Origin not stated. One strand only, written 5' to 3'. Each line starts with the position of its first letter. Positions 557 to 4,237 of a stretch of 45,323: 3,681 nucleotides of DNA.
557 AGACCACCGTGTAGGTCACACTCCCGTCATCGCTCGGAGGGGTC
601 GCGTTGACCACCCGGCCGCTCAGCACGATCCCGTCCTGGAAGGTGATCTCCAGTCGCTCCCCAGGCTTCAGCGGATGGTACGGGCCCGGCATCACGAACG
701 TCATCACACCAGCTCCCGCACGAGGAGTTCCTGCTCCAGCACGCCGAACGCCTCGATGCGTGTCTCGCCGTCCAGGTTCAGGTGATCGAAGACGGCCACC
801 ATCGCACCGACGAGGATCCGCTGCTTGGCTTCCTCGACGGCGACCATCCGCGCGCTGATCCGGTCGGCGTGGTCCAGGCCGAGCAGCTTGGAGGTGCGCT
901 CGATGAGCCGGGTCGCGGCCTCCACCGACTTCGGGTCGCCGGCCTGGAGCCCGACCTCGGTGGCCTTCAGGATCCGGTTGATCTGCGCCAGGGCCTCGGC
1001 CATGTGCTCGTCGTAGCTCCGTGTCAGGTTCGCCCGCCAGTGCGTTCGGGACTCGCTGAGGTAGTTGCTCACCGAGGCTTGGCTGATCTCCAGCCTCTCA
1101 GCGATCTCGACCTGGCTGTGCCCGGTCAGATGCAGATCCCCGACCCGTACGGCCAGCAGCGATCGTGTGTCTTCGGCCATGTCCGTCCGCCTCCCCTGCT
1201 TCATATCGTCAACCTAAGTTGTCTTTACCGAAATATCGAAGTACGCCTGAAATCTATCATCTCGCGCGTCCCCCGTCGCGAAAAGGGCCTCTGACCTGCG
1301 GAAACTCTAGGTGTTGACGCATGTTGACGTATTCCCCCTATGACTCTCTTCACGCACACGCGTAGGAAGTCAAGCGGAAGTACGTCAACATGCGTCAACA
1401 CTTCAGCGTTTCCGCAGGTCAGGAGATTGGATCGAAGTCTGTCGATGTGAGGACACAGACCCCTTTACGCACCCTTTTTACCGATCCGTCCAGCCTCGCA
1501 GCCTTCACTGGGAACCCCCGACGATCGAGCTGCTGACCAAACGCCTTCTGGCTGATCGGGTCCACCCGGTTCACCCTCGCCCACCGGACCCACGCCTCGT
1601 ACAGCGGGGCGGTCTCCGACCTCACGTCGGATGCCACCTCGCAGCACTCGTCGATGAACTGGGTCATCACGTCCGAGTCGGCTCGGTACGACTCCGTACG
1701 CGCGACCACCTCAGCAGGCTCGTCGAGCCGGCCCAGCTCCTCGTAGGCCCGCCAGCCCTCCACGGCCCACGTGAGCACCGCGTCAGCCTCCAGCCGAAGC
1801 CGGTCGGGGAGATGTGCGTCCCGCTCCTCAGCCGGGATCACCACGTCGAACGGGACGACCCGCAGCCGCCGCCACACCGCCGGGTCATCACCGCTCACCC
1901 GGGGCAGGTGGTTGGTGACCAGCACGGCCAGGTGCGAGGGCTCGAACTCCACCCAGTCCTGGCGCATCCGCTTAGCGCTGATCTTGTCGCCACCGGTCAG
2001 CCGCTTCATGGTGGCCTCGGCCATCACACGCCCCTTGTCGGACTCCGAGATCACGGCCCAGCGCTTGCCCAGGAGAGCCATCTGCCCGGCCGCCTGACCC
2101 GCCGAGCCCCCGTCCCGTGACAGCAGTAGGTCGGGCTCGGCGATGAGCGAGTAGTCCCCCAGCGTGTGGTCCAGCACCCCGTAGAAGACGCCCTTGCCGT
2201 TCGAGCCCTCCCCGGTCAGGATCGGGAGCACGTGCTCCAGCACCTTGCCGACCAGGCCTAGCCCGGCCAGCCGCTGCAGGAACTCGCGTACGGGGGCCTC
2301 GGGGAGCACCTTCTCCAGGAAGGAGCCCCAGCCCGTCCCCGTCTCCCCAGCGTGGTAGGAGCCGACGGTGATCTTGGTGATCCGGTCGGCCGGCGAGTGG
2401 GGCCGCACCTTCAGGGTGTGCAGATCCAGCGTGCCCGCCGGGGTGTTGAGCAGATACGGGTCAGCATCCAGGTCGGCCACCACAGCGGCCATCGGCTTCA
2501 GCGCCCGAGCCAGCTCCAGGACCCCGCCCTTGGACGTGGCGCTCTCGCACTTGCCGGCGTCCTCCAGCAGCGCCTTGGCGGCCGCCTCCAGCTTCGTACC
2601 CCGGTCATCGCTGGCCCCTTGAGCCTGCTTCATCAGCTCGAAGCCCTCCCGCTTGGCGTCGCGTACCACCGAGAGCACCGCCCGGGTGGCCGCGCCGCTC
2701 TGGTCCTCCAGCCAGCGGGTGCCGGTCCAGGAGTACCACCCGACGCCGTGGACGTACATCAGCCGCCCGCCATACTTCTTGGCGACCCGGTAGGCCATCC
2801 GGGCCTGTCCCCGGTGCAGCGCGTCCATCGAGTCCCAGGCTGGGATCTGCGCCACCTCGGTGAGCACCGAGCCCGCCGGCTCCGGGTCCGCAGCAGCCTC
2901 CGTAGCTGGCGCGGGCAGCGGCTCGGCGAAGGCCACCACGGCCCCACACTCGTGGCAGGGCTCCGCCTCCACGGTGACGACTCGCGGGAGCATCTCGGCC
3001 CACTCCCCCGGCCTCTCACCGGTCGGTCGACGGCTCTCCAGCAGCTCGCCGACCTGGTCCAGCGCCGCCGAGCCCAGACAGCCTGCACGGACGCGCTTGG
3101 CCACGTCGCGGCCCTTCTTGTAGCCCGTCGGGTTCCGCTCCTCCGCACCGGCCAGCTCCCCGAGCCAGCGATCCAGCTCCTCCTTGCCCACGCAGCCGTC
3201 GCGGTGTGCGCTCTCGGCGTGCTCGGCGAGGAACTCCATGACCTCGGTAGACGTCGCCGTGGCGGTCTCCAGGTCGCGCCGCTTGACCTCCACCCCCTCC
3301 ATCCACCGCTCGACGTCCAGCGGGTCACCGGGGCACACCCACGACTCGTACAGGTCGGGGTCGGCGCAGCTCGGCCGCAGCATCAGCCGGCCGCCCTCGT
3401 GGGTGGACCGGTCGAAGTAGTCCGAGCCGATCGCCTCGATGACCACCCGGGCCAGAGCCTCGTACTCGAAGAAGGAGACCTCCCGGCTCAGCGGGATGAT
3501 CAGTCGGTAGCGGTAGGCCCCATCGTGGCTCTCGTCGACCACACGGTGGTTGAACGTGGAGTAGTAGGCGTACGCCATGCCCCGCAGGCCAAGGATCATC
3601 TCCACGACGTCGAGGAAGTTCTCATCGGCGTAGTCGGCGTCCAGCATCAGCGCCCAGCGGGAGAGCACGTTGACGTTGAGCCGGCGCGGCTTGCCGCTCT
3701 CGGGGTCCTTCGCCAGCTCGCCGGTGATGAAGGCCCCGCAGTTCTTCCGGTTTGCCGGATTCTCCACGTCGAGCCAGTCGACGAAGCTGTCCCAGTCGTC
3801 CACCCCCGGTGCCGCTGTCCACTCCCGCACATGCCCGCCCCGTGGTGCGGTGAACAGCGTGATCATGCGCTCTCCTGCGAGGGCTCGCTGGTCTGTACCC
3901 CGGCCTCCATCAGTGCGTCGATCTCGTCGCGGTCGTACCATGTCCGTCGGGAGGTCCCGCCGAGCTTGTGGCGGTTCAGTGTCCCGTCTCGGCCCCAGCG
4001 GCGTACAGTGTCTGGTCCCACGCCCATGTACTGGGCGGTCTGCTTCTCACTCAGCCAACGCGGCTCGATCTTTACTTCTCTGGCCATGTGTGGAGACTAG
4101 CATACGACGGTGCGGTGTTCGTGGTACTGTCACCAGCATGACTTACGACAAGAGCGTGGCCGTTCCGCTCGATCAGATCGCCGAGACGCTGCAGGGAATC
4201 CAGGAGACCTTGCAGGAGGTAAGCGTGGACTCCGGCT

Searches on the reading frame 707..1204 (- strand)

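Call 65: search_protein_families(library=pfam, max_evalue=0.01, proteins=[window:707-1204:-])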
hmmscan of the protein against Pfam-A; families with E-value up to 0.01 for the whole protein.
window:707-1204:- (166 aa): 4 families
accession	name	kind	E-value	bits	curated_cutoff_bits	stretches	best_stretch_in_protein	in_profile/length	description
PF08281.18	Sigma70_r4_2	-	0.0005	20.1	25.7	1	27-54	25-52/54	Sigma-70, region 4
PF00196.25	GerE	-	0.0041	17.1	23.5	1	26-50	15-39/57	Bacterial regulatory proteins, luxR family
PF01381.28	HTH_3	-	0.0059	17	23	0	28-51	9-32/55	Helix-turn-helix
PF04545.22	Sigma70_r4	-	0.0091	15.9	24.1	0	14-50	10-42/50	Sigma-70, region 4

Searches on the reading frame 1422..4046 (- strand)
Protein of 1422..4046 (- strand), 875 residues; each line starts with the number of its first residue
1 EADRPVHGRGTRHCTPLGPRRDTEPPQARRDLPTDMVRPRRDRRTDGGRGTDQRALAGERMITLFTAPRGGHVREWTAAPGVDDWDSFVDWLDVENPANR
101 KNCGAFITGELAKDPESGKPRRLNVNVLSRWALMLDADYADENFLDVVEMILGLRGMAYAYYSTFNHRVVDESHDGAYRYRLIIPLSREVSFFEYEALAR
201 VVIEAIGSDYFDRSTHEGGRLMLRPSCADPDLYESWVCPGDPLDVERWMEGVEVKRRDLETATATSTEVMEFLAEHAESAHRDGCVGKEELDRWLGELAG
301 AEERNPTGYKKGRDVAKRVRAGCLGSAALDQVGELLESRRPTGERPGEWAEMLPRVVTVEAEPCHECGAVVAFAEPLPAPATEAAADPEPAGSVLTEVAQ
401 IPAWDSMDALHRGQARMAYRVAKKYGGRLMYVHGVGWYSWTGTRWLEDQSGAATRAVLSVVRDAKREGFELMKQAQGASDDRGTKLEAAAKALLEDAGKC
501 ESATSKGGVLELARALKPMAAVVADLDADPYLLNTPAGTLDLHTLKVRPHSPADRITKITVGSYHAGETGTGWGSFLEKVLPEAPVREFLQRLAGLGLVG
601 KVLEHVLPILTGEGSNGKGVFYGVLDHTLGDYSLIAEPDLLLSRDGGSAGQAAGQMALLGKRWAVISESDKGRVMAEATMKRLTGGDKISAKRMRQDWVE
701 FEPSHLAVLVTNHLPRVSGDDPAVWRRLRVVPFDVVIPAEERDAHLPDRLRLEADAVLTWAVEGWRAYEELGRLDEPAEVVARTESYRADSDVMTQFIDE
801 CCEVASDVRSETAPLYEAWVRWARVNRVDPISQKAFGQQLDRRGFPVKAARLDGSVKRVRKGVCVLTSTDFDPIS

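Call 28: search_protein_families(library=phrogs, max_evalue=0.001, proteins=[window:1422-4046:-])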
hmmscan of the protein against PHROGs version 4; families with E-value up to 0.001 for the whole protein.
window:1422-4046:- (875 aa): 12 families
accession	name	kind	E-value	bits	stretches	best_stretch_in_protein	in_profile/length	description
phrog_2478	-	DNA, RNA and nucleotide metabolism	7.2e-104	349.6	1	376-871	372-846/854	DNA polymerase/primase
phrog_6088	-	DNA, RNA and nucleotide metabolism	5.8e-101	340.2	1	409-853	329-754/772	DNA primase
phrog_1156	-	DNA, RNA and nucleotide metabolism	2.3e-99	335.1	1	260-863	239-823/855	DNA primase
phrog_1829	-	DNA, RNA and nucleotide metabolism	1.8e-76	258.8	1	417-846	329-739/772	DNA primase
phrog_1883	-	DNA, RNA and nucleotide metabolism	2.6e-64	218.8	1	515-849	398-735/756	DNA helicase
phrog_16950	-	DNA, RNA and nucleotide metabolism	3.1e-62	211.6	1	416-848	370-814/843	DNA primase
phrog_864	-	DNA, RNA and nucleotide metabolism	2.2e-50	173.1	1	511-859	268-619/1064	DNA primase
phrog_7601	-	unknown function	1.8e-36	127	1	596-848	11-258/289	-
phrog_256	-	DNA, RNA and nucleotide metabolism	3.7e-22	79.7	1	98-248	55-190/798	DNA helicase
phrog_9765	-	DNA, RNA and nucleotide metabolism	2.9e-20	72.8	1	98-227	70-185/939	DNA primase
phrog_16213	-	DNA, RNA and nucleotide metabolism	6e-07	29.1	1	609-854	400-636/732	DNA primase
phrog_3228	-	DNA, RNA and nucleotide metabolism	0.00038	19.9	1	120-260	73-210/766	replicative helicase-primase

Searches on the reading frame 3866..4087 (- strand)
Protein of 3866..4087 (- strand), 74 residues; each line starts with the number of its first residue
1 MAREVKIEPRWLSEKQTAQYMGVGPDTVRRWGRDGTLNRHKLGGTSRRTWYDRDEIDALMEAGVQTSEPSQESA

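Call 65: search_protein_families(library=pfam, max_evalue=0.01, proteins=[window:3866-4087:-])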
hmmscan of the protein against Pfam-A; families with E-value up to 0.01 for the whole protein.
window:3866-4087:- (74 aa): 2 families
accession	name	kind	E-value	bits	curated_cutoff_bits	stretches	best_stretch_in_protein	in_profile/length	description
PF12728.13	HTH_17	-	8.2e-08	32.8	27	1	11-62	1-49/51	Helix-turn-helix domain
PF13411.12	MerR_1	-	0.00085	19.8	21.6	1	15-59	4-46/69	MerR HTH family regulatory protein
